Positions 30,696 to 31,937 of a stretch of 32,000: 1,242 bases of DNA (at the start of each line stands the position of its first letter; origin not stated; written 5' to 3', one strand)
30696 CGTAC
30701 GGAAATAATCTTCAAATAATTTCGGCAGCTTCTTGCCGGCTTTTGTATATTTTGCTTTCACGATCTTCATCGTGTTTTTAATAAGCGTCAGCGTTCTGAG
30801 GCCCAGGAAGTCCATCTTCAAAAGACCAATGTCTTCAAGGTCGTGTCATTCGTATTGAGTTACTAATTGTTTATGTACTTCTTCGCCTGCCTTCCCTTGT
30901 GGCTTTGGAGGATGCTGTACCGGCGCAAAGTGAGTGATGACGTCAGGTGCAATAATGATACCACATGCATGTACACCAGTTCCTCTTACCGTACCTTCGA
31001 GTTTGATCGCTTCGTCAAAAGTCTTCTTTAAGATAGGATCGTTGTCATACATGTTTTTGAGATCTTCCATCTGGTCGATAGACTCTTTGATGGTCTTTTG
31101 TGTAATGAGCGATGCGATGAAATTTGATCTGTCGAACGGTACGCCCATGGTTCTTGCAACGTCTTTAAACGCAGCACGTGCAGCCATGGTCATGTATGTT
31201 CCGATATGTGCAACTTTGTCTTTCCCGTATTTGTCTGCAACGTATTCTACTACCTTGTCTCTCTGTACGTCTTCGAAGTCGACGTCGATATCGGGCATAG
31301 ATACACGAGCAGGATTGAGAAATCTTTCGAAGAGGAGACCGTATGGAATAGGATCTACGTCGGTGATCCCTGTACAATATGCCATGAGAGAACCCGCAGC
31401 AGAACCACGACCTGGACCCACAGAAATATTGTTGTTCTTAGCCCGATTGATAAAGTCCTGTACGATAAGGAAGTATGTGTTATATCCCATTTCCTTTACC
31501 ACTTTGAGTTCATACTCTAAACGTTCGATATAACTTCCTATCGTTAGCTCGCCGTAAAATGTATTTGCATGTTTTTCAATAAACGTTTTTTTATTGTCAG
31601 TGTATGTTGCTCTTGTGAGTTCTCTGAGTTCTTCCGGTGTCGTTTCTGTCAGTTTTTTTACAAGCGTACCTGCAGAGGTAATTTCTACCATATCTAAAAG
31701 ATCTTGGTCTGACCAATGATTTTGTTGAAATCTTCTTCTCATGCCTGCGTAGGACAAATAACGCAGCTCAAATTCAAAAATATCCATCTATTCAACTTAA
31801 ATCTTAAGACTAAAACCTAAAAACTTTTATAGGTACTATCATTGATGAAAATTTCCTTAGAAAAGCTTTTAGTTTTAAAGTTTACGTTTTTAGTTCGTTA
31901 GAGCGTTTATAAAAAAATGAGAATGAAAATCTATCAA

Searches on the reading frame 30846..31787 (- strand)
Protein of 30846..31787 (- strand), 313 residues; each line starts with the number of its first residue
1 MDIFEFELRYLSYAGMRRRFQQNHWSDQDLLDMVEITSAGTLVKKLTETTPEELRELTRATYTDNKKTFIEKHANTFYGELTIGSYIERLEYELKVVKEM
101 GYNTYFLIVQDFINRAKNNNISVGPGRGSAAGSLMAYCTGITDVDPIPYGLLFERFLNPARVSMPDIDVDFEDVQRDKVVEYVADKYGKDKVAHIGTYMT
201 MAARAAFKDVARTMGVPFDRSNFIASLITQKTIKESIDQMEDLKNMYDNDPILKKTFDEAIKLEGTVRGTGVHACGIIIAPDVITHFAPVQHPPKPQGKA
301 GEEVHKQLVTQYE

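Call 43: find_encoding_contigs(protein=window:30846-31787:-, flank=10000, max_places=4)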
Protein window:30846-31787:- (313 aa): 4 contigs read that carry it; 3 places shown.
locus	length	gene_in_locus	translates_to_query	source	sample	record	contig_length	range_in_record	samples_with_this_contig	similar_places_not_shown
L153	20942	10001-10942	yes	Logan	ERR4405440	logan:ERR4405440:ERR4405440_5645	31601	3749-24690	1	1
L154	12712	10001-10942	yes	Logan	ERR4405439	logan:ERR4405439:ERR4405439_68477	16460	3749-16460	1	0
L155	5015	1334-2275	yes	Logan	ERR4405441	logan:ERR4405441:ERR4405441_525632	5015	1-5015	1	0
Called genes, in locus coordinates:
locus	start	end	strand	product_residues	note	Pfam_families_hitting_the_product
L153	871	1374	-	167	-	-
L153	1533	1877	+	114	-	-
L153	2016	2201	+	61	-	-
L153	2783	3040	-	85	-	-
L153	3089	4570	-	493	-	PF01510:Amidase_2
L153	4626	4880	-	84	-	-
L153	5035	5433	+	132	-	PF02811:PHP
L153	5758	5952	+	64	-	-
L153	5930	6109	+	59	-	-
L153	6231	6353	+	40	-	-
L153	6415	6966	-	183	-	PF21176:RecR_HhH (faint), PF00633:HHH (faint), PF14520:HHH_5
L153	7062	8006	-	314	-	PF00204:DNA_gyraseB, PF01751:Toprim, PF21249:GyrB_hook (faint), PF00986:DNA_gyraseB_C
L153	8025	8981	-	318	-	PF02518:HATPase_c, PF13589:HATPase_c_3 (weak), PF00204:DNA_gyraseB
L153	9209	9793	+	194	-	PF00300:His_Phos_1 (faint)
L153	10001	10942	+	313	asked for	PF07733:DNA_pol3_alpha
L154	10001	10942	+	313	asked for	PF07733:DNA_pol3_alpha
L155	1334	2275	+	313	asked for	PF07733:DNA_pol3_alpha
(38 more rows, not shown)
